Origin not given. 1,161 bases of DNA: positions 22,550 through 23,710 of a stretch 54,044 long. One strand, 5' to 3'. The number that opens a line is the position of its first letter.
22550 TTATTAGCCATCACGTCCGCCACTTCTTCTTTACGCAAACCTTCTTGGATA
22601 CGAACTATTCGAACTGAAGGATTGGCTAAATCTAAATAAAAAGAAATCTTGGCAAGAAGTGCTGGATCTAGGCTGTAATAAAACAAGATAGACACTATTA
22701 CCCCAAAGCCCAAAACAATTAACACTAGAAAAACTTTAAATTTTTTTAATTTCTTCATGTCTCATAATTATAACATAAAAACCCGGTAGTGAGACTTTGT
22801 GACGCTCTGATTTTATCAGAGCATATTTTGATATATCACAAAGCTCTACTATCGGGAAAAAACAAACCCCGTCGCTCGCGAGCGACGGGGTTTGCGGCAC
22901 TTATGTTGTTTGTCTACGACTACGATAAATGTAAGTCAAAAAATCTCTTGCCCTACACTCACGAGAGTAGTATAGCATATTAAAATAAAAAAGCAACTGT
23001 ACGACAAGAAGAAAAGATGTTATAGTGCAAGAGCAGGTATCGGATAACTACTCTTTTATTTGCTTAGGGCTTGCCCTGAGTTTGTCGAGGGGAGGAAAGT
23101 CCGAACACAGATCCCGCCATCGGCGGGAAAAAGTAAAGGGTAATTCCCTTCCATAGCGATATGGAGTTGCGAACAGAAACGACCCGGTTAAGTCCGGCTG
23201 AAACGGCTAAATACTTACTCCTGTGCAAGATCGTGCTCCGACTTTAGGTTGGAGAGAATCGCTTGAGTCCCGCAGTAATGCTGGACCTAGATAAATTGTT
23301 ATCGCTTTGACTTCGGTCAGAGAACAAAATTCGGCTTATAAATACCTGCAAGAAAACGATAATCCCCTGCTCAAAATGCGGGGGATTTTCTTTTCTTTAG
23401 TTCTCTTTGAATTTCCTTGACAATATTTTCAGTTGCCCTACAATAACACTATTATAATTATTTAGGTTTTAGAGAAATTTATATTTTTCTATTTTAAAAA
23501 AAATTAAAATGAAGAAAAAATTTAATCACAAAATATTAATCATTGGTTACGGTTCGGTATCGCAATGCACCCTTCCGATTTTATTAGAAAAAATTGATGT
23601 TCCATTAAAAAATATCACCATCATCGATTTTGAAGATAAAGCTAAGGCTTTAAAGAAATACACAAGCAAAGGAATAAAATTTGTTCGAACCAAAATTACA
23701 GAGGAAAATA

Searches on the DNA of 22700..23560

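Call 81: search_rna_families(source=window, start=22700, end=23560, threshold=evalue, max_evalue=0.1)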
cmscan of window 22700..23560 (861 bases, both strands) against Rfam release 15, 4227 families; matches with E-value up to 0.1: 4.
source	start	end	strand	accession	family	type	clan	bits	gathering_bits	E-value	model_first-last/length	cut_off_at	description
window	23032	23354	+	RF00010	RNaseP_bact_a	Gene; ribozyme;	CL00002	93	100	7.2e-29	1-367/367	no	Bacterial RNase P class A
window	22856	22959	-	RF01772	rnk_pseudo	Cis-reg; leader;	-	29.3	55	0.0088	1-108/108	no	Pseudomonas rnk leader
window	22857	22979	-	RF00515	PyrR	Cis-reg;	-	28.6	54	0.097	1-115/115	no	PyrR binding site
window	23363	23411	-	RF03050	RAGATH-25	Gene; sRNA;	-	19.3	49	0.048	1-50/50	no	RAGATH-25 RNA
